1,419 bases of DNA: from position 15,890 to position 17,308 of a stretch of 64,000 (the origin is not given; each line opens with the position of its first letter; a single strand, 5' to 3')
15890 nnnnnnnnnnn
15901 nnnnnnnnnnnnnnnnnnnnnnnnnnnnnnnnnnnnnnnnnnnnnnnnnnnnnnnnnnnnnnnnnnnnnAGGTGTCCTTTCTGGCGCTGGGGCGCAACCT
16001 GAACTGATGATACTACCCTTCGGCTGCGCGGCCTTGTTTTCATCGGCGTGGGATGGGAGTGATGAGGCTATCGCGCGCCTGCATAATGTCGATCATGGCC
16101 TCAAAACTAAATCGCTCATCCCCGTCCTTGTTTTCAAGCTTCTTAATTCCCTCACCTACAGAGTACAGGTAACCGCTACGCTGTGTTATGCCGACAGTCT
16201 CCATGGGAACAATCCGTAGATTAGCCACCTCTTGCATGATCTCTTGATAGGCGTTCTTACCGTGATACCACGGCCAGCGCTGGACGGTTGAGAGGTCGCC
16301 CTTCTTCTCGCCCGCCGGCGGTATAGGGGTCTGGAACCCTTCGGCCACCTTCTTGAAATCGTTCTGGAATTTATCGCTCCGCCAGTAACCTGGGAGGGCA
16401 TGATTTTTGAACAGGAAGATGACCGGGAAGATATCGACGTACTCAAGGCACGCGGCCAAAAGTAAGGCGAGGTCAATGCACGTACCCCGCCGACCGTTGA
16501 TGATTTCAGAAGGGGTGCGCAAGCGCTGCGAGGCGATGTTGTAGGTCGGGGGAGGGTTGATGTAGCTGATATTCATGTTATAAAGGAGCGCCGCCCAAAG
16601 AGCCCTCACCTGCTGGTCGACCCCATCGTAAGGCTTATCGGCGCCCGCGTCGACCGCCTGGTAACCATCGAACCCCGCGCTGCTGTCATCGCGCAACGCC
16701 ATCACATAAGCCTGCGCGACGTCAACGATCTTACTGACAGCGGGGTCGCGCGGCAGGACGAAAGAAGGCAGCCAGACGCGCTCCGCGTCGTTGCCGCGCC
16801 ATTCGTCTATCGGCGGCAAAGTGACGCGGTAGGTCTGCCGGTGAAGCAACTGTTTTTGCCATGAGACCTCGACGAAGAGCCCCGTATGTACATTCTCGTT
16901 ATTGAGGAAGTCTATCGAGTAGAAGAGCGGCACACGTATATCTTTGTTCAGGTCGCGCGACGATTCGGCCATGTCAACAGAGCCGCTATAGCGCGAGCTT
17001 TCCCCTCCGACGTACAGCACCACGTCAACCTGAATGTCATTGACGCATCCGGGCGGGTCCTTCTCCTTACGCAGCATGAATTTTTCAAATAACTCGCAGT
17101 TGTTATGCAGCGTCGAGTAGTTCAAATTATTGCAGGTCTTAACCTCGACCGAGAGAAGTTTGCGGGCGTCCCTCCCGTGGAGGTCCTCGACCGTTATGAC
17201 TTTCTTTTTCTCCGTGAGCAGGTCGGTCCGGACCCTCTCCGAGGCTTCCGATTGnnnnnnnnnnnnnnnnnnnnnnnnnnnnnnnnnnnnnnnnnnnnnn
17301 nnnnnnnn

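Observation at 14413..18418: Cytoplasmic two-protease pair: polylysine-tailed CHAT-like + transglutaminase-like fusion protein followed by a signal-less thermolysin-like metallopeptidase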

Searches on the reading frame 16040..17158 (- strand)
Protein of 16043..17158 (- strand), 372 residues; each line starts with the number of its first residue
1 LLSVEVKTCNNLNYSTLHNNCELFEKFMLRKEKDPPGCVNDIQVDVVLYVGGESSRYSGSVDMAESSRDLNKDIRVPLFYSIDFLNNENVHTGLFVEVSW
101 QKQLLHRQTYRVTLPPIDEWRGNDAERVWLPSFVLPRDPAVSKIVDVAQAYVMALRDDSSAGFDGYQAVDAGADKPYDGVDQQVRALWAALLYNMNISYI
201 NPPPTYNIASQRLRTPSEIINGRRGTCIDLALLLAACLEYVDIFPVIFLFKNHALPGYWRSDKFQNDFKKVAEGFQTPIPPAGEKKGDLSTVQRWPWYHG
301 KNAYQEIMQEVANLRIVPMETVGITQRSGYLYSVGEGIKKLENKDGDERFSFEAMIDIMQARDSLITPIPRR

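Call 47: search_dna_similar(query=window:16040-17140:-, collection=plasmids, mode=protein, max_evalue=0.001, max_rows=20)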
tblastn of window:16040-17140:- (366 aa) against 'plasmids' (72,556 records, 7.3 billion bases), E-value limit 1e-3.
Records with a match: 79; places in all: 79; records where one place covers at least 80% of the query: 6.
Best place of each record, by identity: <60% 79.
By first word of the organism name: Acinetobacter 14; Raoultella 11; Rhizobium 10; Klebsiella 8; Mesorhizobium 6; Paracoccus 4; Thioclava 4; Microbacterium 3; Pseudoalteromonas 3; Paraburkholderia 2; and 13 more.
By predicted mobility (MOB-suite, as given by PLSDB): non-mobilizable 44; conjugative 24; mobilizable 11.
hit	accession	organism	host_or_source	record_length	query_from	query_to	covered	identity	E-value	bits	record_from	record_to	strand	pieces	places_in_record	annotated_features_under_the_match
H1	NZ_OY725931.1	Bacteroides finegoldii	-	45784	6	366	99%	23.5%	9e-11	71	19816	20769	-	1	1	DUF3320 domain-containing protein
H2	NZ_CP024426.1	Paracoccus yeei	Homo sapiens,single cell,skin swab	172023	3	363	99%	23.4%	1e-6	58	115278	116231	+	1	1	DUF3320 domain-containing protein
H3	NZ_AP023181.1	Paraburkholderia sp. PGU19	Physopelta gutta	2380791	5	366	99%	23.1%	7e-13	77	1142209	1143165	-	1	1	none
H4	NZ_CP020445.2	Paracoccus yeei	Homo sapiens,Urine suprapubic aspirate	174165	3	363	99%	23.1%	2e-6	58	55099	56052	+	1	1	DUF3320 domain-containing protein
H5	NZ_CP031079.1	Paracoccus yeei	Homo sapiens,single cell,eye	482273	3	363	99%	22.9%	5e-6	56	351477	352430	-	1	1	DUF3320 domain-containing protein | hypothetical protein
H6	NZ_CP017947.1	Bosea sp. Tri-49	Oxytropis triphylla,cell culture,root ...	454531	95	363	73%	29.3%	1e-15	86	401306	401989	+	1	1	hypothetical protein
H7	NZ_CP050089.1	Rhizobium leguminosarum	Trifolium pratense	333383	112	363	69%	30.8%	5e-12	75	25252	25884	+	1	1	DUF3320 domain-containing protein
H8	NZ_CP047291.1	Falsirhodobacter algicola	Grateloupia sp.,single cell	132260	57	363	84%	25.2%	6e-8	62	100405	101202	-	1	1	DUF4011 domain-containing protein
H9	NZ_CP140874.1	Rhizobium beringeri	Trifolium pratense,whole organism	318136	112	363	69%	30.6%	1e-12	77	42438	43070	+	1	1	DUF3320 domain-containing protein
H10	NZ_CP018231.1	Rhizobium leguminosarum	Vavilovia formosa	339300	112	363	69%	30.2%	6e-12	74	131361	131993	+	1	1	DUF4011 domain-containing protein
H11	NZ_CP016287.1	Rhizobium leguminosarum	Vavilovia formosa,cell culture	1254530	112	363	69%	30.2%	6e-12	74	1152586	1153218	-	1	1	record has no annotation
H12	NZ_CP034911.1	Sinorhizobium alkalisoli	single cell,root nodule of Sesbania ...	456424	81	363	77%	26.8%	7e-17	90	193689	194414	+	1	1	DUF3320 domain-containing protein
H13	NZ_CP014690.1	Gluconobacter albidus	water kefir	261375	96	363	73%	28.0%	5e-15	84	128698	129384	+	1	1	DUF3320 domain-containing protein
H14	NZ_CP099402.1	Rhizobium sp. Pop5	Phaseolus vulgaris,Cell culture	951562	81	363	77%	26.5%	6e-17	90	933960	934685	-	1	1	DUF3320 domain-containing protein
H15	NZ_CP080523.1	Mesorhizobium sp. AR10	Astragalus sp.,Cell culture,root nodule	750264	81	363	77%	26.5%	4e-15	84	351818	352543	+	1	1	DUF3320 domain-containing protein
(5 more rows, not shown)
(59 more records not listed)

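Call 49: get_annotated_region(hit=H12, flank=9000)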
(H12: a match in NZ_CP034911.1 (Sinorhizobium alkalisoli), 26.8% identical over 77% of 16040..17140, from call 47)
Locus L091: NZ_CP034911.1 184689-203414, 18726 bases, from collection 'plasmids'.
description: Sinorhizobium alkalisoli strain YIC4027 plasmid unnamed, complete sequence
organism: Sinorhizobium alkalisoli (NCBI taxid 1752398)
taxonomy: Bacteria; Pseudomonadota; Alphaproteobacteria; Hyphomicrobiales; Rhizobiaceae; Sinorhizobium; Sinorhizobium alkalisoli
host: -; source: single cell,root nodule of Sesbania cannabina; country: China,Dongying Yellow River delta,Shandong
typing (MOB-suite, as given by PLSDB): non-mobilizable; replicon rep_cluster_471; mating-pair formation MPF_T
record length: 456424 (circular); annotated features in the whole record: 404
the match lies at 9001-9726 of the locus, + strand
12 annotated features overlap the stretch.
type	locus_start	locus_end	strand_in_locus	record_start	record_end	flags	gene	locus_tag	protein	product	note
CDS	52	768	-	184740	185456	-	-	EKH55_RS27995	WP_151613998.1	hypothetical protein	-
CDS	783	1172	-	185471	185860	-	-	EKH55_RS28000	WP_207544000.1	DUF6527 family protein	-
CDS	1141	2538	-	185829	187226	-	-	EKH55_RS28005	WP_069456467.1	ThiF family adenylyltransferase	-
CDS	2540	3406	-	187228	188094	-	-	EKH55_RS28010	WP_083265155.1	multiubiquitin domain-containing protein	-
CDS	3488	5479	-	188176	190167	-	-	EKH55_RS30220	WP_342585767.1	ATP-dependent DNA helicase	-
CDS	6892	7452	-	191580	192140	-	-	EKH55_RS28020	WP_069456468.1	hypothetical protein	-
CDS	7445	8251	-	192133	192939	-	-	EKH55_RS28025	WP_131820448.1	DNA-binding response regulator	-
CDS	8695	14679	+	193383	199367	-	-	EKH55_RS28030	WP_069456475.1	DUF3320 domain-containing protein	-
CDS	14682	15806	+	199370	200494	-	-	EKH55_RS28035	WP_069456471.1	DNA repair exonuclease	-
CDS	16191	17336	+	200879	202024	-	-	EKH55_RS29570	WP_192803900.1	hypothetical protein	-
CDS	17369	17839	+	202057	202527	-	-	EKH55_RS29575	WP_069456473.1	hypothetical protein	-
CDS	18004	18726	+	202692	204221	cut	istA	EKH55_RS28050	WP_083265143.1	IS21 family transposase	-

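Call 70: search_protein_families(library=padloc, proteins=[L091:8695-14679:+, L091:14682-15806:+], max_evalue=0.01)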
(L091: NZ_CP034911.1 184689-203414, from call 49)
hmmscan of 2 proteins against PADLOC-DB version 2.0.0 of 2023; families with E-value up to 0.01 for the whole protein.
L091:8695-14679:+ (1994 aa): 10 families
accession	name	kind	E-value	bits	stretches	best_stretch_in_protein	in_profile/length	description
PDLC05009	PDC-S37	-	0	1192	1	389-1985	7-1534/1550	-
PDLC02194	Hhe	-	3.6e-156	519.8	2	1152-1723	1199-1769/1911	-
PDLC03920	MkoA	-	7.6e-29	98.6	2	1327-1587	789-1073/1112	-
PDLC03924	MkoC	-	4.9e-25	85.8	1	1291-1590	620-944/1136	-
PDLC03921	MkoA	-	3.6e-13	46.1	2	1327-1368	1294-1335/1607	-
PDLC04140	mad8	-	2.7e-06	25.1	1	694-782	21-115/314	mads_8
PDLC05035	PDC-S53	-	5.9e-05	19.3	0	704-752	514-560/900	-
PDLC01734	typeIV_RecD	-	0.00019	17.8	1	1328-1367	433-475/763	RecD_0_IVD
PDLC05065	PDC-S68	-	0.00086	15.2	1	1327-1367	701-744/1221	-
PDLC05064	PDC-S68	-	0.0054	12.4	0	701-736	701-736/1273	-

L091:14682-15806:+ (374 aa): 0 families

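Call 80: search_protein_representatives(protein=window:16043-17158:-)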
Query: 372 residues. Proteins with E-value up to 0.001 (for the whole library): 2532; up to 1e-10: 1397; up to 1e-30: 365. The best 150 are listed.
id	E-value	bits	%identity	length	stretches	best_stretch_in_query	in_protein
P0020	5.0e-176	601.5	71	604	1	1-372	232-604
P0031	8.3e-109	380.3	52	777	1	1-370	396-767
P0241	2.7e-106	372.0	50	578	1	3-370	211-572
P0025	5.4e-106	371.0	52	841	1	5-371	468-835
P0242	1.2e-105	369.8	52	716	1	1-370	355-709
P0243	2.1e-104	365.7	50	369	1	2-370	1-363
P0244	3.7e-103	361.7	49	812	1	1-370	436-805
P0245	8.8e-102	357.1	49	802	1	3-372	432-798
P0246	3.7e-101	355.1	49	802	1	5-370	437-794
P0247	4.7e-101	354.7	51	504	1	2-372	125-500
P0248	2.7e-100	352.3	48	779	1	2-370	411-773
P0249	6.3e-98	344.4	48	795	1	3-370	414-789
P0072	4.9e-97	341.5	46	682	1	6-370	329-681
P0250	8.3e-97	340.8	48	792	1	2-371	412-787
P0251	5.2e-96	338.1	47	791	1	4-372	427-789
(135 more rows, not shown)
